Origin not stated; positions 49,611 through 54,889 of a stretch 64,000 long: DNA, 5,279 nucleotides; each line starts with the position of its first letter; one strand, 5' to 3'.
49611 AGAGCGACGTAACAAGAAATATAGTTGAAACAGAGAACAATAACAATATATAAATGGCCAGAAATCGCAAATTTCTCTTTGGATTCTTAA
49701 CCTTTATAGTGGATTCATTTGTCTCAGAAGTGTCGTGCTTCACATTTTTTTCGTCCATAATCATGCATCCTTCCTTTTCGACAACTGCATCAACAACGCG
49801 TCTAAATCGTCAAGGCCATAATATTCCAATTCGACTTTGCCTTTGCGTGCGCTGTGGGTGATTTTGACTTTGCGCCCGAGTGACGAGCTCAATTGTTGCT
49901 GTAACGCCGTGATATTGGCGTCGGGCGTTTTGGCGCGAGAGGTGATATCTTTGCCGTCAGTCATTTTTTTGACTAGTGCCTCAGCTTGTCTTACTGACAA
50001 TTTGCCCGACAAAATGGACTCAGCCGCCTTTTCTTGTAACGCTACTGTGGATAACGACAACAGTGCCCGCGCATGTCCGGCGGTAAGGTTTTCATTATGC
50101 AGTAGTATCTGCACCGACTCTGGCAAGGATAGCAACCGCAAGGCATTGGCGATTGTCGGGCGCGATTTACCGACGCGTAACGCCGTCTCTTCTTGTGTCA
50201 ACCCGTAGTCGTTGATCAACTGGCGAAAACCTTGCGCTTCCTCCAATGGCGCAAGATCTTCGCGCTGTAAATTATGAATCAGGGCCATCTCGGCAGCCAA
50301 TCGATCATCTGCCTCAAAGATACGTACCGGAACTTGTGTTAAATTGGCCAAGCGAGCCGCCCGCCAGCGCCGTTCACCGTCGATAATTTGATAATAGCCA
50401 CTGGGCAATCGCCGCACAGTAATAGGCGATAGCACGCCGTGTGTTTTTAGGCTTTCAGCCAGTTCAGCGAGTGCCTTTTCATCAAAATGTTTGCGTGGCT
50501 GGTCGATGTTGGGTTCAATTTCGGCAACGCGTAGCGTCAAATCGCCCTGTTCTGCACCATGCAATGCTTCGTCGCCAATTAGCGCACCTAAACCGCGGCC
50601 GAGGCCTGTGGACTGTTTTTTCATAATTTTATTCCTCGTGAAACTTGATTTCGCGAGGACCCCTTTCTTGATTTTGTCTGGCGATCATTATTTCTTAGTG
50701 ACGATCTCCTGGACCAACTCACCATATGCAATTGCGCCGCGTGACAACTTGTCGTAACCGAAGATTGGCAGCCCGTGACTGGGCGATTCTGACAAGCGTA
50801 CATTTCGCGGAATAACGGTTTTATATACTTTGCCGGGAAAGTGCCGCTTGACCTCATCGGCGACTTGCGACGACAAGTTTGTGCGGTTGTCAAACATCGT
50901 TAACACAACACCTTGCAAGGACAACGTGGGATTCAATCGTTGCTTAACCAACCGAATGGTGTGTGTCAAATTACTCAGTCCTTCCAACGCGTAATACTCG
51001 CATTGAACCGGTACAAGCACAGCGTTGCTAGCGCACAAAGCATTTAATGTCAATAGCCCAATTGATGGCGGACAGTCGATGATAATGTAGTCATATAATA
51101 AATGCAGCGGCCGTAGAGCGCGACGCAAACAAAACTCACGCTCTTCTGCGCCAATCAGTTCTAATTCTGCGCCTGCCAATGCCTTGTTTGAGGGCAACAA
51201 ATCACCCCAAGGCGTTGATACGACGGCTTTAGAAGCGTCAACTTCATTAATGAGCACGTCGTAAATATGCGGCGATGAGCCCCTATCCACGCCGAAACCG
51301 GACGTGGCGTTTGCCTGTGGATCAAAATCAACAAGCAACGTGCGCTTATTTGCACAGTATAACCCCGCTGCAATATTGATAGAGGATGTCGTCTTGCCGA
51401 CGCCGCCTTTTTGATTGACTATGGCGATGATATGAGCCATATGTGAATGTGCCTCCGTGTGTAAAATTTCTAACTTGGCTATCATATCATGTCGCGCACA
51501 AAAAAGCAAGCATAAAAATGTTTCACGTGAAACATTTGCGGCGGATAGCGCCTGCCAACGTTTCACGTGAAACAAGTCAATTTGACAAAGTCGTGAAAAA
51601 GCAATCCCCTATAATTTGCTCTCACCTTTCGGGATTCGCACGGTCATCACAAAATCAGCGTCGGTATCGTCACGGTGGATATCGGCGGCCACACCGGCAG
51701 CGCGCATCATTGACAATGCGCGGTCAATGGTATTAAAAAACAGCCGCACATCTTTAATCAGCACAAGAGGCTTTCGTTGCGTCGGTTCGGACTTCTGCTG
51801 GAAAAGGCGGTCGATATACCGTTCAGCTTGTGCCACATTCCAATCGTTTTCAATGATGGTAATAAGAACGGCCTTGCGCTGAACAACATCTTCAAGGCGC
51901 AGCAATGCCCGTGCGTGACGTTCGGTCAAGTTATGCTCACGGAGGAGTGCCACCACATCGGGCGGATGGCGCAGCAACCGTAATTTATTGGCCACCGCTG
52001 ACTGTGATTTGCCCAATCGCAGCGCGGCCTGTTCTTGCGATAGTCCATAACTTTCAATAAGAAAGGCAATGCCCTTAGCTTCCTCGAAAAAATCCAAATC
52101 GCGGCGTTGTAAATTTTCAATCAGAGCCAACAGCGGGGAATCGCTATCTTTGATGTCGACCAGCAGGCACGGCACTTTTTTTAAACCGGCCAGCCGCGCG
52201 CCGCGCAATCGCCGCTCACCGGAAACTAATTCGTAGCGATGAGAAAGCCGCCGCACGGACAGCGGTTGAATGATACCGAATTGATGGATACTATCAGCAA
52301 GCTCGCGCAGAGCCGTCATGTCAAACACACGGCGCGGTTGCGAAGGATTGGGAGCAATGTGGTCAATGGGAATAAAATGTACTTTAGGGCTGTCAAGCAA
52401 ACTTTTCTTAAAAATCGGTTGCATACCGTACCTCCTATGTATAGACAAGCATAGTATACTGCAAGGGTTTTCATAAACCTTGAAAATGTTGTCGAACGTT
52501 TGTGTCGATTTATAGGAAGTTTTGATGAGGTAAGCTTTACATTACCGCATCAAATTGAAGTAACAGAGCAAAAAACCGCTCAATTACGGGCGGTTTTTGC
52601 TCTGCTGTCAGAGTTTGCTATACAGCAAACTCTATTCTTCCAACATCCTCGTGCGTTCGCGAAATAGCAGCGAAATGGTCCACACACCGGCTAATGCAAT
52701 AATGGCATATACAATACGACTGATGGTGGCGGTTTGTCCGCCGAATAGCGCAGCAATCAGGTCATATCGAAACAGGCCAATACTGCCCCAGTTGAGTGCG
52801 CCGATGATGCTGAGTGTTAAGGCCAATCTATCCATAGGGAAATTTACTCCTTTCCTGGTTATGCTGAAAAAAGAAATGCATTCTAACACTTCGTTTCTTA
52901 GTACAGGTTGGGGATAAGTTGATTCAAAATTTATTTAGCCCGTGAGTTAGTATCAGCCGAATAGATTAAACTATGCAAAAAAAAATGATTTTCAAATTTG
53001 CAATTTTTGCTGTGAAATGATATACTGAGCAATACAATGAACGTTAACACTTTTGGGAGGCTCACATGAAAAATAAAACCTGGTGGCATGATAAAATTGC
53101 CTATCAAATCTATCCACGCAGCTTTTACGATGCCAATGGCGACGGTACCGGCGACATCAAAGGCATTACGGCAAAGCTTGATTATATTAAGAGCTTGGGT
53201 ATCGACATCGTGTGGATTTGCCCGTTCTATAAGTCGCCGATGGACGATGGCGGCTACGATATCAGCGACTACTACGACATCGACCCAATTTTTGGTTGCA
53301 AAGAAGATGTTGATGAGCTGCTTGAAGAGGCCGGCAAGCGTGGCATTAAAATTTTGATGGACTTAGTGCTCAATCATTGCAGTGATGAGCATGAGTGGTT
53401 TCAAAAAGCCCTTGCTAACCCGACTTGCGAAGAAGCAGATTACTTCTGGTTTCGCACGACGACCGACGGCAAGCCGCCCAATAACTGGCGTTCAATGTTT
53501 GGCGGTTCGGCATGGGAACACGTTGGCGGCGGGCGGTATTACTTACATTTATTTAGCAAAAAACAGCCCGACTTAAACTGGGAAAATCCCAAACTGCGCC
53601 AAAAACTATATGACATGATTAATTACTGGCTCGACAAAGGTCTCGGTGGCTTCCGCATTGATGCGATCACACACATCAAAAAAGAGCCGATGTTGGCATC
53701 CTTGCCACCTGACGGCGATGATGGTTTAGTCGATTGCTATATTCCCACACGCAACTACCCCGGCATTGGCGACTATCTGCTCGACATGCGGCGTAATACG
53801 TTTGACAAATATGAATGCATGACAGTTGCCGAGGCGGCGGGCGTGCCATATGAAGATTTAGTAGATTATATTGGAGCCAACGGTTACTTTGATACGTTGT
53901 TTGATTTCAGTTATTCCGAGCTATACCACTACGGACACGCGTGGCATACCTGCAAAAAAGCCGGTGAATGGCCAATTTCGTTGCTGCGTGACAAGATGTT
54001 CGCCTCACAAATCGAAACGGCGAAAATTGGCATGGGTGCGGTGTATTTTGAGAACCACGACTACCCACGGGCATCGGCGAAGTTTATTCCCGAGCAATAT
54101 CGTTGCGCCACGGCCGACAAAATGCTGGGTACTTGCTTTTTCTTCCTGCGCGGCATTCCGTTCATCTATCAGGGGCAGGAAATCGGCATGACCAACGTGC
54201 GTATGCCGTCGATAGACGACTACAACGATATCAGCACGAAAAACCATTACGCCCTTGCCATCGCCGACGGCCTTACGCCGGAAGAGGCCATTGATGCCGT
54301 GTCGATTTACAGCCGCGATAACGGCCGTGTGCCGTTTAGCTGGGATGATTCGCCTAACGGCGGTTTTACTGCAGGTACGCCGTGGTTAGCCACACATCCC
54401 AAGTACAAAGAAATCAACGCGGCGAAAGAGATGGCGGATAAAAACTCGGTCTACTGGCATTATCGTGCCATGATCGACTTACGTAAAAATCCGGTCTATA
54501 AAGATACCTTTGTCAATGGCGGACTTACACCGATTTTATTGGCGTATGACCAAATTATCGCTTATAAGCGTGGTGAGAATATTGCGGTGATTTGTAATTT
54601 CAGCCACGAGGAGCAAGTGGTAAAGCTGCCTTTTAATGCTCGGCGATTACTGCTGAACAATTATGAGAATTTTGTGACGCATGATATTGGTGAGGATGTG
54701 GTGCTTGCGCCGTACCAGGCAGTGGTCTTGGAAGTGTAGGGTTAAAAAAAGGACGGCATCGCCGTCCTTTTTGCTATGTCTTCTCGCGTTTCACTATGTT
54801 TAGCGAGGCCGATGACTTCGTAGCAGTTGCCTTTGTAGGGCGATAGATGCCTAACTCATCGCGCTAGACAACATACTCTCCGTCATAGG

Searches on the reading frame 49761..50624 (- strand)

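Call 48: search_protein_families(library=pfam, proteins=[window:49761-50624:-], max_evalue=0.0001)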
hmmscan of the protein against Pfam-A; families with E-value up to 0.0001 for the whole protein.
window:49761-50624:- (287 aa): 3 families
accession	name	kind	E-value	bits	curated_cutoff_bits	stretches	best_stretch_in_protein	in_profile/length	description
PF17762.8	HTH_ParB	-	3e-36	124.1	22.6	1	122-222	1-101/102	ParB HTH domain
PF02195.25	ParB_N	-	5.1e-29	100.6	26.3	1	31-120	6-95/95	ParB N-terminal domain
PF23552.2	ParB_C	-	1.5e-12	47.2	23.8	1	234-281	1-49/50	ParB dimerisation domain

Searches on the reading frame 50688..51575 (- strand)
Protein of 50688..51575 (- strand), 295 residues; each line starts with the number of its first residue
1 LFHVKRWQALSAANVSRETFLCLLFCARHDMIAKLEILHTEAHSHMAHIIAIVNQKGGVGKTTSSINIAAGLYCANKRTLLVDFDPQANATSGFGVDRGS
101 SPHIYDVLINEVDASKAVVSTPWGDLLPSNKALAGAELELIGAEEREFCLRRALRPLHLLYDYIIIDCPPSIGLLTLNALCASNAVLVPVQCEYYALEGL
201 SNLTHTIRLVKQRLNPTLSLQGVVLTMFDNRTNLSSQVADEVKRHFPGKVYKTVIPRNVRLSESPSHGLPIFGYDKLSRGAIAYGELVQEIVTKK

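Call 48: search_protein_families(library=pfam, proteins=[window:50688-51575:-], max_evalue=0.0001)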
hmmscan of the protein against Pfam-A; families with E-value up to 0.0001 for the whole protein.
window:50688-51575:- (295 aa): 7 families
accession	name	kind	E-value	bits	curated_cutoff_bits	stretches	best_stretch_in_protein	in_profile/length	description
PF13614.12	AAA_31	-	1.1e-61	208.3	27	1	48-219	2-176/177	AAA domain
PF01656.29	CbiA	-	3.8e-26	91.9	25.4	1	50-271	1-125/125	CobQ/CobB/MinD/ParA nucleotide binding domain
PF10609.15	ParA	-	4.9e-08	33.1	27.1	1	46-85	2-41/246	NUBPL iron-transfer P-loop NTPase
PF02374.21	ArsA_ATPase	-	2.6e-07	30.6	24.3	1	52-119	5-74/305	Anion-transporting ATPase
PF06564.18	CBP_BcsQ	-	1e-06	28.9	21.3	1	49-225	3-182/234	Cellulose biosynthesis protein BcsQ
PF00142.24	Fer4_NifH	-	1.6e-06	28.2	25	0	53-92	5-44/271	4Fe-4S iron sulfur cluster binding proteins, NifH/frxC family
PF09140.17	MipZ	-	6.7e-06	26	20.7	0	48-194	1-133/262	ATPase MipZ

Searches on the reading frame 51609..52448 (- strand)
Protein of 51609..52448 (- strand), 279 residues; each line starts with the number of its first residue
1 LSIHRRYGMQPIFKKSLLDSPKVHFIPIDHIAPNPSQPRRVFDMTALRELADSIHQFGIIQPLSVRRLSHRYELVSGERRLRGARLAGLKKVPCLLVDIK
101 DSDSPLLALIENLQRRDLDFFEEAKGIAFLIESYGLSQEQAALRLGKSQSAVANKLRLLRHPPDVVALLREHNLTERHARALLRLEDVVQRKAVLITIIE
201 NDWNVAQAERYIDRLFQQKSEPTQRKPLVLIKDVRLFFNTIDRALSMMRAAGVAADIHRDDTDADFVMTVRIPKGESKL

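Call 48: search_protein_families(library=pfam, proteins=[window:51609-52448:-], max_evalue=0.0001)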
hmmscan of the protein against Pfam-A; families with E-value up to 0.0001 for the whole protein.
window:51609-52448:- (279 aa): 2 families
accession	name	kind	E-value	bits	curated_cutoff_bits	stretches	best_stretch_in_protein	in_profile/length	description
PF17762.8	HTH_ParB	-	8.3e-31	106.6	22.6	1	117-214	2-99/102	ParB HTH domain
PF02195.25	ParB_N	-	1.1e-28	99.6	26.3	1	22-114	2-95/95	ParB N-terminal domain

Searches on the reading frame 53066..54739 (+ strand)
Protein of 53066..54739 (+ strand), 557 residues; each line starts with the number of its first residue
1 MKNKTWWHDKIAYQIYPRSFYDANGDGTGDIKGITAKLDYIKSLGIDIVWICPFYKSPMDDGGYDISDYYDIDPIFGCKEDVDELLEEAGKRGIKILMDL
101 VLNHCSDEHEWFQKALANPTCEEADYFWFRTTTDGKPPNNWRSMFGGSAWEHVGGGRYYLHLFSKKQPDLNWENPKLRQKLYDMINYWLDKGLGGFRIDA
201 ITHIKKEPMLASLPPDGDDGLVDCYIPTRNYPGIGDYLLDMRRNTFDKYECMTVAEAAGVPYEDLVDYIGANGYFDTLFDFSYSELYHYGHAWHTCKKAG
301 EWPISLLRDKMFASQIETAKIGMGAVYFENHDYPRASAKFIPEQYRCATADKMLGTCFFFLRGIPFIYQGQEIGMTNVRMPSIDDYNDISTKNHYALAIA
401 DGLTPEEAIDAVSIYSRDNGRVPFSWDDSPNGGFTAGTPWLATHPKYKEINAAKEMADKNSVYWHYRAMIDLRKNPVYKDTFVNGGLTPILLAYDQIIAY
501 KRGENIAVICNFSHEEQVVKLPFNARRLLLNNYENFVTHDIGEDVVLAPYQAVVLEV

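Call 48: search_protein_families(library=pfam, proteins=[window:53066-54739:+], max_evalue=0.0001)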
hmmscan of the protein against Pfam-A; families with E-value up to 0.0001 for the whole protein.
window:53066-54739:+ (557 aa): 1 family
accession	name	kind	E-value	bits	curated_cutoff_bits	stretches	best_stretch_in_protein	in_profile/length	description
PF00128.31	Alpha-amylase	-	4.9e-126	422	22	1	14-475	1-439/446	Alpha amylase, catalytic domain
